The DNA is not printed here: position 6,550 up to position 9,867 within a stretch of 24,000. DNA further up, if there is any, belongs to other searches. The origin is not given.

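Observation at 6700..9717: ~1000-aa double HdrA: a covalent pseudo-dimer whose two halves keep complementary domain sets (three copies: 6700-9717, 10500-13511, 14594-17608)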

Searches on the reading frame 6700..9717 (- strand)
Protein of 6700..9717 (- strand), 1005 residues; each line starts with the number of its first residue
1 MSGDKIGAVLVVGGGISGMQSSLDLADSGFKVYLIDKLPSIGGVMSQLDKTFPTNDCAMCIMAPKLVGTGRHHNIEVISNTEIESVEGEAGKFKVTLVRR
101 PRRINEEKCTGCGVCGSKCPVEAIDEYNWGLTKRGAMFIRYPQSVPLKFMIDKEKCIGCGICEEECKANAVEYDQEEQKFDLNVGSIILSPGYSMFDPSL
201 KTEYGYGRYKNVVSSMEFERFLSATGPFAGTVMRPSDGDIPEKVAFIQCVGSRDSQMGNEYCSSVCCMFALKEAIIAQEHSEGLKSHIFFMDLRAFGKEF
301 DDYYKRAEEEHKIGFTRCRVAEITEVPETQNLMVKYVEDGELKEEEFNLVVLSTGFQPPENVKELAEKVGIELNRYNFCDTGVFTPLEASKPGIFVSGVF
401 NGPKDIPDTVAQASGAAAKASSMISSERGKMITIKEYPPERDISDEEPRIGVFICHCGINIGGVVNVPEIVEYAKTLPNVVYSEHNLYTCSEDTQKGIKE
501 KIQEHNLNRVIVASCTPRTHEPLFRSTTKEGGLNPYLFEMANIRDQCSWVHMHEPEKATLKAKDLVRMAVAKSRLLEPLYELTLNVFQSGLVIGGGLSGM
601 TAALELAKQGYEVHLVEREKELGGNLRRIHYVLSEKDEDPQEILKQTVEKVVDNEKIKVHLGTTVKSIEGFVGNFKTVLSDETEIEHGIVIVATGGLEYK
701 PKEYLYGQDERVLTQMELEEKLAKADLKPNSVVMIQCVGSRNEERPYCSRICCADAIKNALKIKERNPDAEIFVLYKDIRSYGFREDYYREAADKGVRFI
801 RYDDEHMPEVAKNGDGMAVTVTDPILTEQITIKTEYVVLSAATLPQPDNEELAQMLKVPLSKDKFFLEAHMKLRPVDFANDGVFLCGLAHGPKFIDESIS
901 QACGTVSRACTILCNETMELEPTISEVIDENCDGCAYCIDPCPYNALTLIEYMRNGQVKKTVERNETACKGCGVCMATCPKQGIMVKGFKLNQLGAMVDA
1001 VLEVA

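Call 6: search_protein_families(library=pfam, proteins=[window:6700-9717:-], max_evalue=0.01)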
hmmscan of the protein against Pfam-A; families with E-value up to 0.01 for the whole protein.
window:6700-9717:- (1005 aa): 27 families (the best 25 are shown)
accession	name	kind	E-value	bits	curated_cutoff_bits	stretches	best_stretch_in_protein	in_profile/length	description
PF07992.20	Pyr_redox_2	-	4.8e-26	92.3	26.1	3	591-719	4-133/291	Pyridine nucleotide-disulphide oxidoreductase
PF00037.32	Fer4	-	1e-20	73.1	21.1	4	104-125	3-24/24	4Fe-4S binding domain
PF13450.12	NAD_binding_8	-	1.5e-17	64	21.9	2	592-631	1-40/68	NAD(P)-binding Rossmann-like domain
PF12831.13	FAD_oxidored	-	4.4e-16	59.6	27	2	591-627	3-39/416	FAD dependent oxidoreductase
PF12838.12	Fer4_7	-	2.6e-15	57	27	3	931-981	1-50/52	4Fe-4S dicluster domain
PF13738.12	Pyr_redox_3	-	9.5e-14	51.8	30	1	588-696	165-267/305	Pyridine nucleotide-disulphide oxidoreductase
PF00890.30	FAD_binding_2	-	2.1e-13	50.7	20.4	2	591-626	3-38/414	FAD binding domain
PF01266.30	DAO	-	3.2e-13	50.4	27.9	2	591-624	3-37/353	FAD dependent oxidoreductase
PF03486.20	HI0933_like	-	5e-12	46.2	50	1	591-625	4-38/244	HI0933-like protein Rossmann domain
PF00070.33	Pyr_redox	-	9.9e-12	45.7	22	2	591-670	3-68/82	Pyridine nucleotide-disulphide oxidoreductase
PF12837.12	Fer4_6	-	1.3e-10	41.1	25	2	151-170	4-23/24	4Fe-4S binding domain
PF25160.1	LdpA_Fe-S-bd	-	1.7e-10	41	27.6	2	103-128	22-47/49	LdpA Fe-S cluster-binding domain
PF13237.11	Fer4_10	-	3.2e-10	40.2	25.5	2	103-166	3-52/53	4Fe-4S dicluster domain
PF14697.11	Fer4_21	-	5e-10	39.8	35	2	103-124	35-57/59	4Fe-4S dicluster domain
PF01134.28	GIDA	-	1.1e-09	38.4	22.1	2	592-619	4-31/391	Glucose inhibited division protein A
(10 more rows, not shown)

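Call 9: search_solved_structures(query=window:6700-9717:-, max_evalue=0.001, show_alignments=2)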
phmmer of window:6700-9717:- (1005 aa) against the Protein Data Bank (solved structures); distinct sequences matched with E-value up to 0.001: 32.
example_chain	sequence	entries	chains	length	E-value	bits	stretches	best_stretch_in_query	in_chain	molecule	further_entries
5odc_A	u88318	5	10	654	6.5e-209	699.4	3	9-371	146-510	Heterodisulfide reductase, subunit A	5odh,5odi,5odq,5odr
8rvu_a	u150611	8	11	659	1.6e-197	661.6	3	9-372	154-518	H(2):CoB-CoM heterodisulfide,ferredoxin reductase subunit A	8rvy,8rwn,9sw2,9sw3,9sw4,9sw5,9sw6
8rvv_A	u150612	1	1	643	7e-196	656.2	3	9-372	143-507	H(2):CoB-CoM heterodisulfide,ferredoxin reductase subunit A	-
7bkb_A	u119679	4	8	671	1.3e-185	622.3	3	9-421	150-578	CoB--CoM heterodisulfide reductase iron-sulfur subunit A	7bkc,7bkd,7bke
9sfi_A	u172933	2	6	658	5.8e-182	610.2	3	8-372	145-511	CoB--CoM heterodisulfide reductase iron-sulfur subunit A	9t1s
6tjr_A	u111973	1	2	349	1.3e-44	155.6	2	183-423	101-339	Fumarate reductase/succinate dehydrogenase flavoprotein domain protein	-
5t5i_F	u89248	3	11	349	2.9e-19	71.6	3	103-187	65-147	Tungsten formylmethanofuran dehydrogenase subunit fwdF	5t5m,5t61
9sw6_H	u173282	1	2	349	2.7e-18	68.4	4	104-186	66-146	Tungsten formylmethanofuran dehydrogenase, subunit F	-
7bkb_K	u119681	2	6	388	4.1e-13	51.3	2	103-172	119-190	Formylmethanofuran dehydrogenase, subunit F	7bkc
9sfi_T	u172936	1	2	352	8e-13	50.3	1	887-996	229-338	4Fe-4S ferredoxin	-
9sw6_G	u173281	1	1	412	2.7e-07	32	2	927-991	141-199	Polyferredoxin protein MvhB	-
7p62_I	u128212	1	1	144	2.2e-06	29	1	94-176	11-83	NADH-quinone oxidoreductase subunit I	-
7p69_I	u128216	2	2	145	2.3e-06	29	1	94-176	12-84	NADH-quinone oxidoreductase subunit I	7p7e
7p61_I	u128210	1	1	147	2.4e-06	28.9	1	94-176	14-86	NADH-quinone oxidoreductase subunit I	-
7p7k_I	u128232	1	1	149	2.5e-06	28.8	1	94-176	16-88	NADH-quinone oxidoreductase subunit I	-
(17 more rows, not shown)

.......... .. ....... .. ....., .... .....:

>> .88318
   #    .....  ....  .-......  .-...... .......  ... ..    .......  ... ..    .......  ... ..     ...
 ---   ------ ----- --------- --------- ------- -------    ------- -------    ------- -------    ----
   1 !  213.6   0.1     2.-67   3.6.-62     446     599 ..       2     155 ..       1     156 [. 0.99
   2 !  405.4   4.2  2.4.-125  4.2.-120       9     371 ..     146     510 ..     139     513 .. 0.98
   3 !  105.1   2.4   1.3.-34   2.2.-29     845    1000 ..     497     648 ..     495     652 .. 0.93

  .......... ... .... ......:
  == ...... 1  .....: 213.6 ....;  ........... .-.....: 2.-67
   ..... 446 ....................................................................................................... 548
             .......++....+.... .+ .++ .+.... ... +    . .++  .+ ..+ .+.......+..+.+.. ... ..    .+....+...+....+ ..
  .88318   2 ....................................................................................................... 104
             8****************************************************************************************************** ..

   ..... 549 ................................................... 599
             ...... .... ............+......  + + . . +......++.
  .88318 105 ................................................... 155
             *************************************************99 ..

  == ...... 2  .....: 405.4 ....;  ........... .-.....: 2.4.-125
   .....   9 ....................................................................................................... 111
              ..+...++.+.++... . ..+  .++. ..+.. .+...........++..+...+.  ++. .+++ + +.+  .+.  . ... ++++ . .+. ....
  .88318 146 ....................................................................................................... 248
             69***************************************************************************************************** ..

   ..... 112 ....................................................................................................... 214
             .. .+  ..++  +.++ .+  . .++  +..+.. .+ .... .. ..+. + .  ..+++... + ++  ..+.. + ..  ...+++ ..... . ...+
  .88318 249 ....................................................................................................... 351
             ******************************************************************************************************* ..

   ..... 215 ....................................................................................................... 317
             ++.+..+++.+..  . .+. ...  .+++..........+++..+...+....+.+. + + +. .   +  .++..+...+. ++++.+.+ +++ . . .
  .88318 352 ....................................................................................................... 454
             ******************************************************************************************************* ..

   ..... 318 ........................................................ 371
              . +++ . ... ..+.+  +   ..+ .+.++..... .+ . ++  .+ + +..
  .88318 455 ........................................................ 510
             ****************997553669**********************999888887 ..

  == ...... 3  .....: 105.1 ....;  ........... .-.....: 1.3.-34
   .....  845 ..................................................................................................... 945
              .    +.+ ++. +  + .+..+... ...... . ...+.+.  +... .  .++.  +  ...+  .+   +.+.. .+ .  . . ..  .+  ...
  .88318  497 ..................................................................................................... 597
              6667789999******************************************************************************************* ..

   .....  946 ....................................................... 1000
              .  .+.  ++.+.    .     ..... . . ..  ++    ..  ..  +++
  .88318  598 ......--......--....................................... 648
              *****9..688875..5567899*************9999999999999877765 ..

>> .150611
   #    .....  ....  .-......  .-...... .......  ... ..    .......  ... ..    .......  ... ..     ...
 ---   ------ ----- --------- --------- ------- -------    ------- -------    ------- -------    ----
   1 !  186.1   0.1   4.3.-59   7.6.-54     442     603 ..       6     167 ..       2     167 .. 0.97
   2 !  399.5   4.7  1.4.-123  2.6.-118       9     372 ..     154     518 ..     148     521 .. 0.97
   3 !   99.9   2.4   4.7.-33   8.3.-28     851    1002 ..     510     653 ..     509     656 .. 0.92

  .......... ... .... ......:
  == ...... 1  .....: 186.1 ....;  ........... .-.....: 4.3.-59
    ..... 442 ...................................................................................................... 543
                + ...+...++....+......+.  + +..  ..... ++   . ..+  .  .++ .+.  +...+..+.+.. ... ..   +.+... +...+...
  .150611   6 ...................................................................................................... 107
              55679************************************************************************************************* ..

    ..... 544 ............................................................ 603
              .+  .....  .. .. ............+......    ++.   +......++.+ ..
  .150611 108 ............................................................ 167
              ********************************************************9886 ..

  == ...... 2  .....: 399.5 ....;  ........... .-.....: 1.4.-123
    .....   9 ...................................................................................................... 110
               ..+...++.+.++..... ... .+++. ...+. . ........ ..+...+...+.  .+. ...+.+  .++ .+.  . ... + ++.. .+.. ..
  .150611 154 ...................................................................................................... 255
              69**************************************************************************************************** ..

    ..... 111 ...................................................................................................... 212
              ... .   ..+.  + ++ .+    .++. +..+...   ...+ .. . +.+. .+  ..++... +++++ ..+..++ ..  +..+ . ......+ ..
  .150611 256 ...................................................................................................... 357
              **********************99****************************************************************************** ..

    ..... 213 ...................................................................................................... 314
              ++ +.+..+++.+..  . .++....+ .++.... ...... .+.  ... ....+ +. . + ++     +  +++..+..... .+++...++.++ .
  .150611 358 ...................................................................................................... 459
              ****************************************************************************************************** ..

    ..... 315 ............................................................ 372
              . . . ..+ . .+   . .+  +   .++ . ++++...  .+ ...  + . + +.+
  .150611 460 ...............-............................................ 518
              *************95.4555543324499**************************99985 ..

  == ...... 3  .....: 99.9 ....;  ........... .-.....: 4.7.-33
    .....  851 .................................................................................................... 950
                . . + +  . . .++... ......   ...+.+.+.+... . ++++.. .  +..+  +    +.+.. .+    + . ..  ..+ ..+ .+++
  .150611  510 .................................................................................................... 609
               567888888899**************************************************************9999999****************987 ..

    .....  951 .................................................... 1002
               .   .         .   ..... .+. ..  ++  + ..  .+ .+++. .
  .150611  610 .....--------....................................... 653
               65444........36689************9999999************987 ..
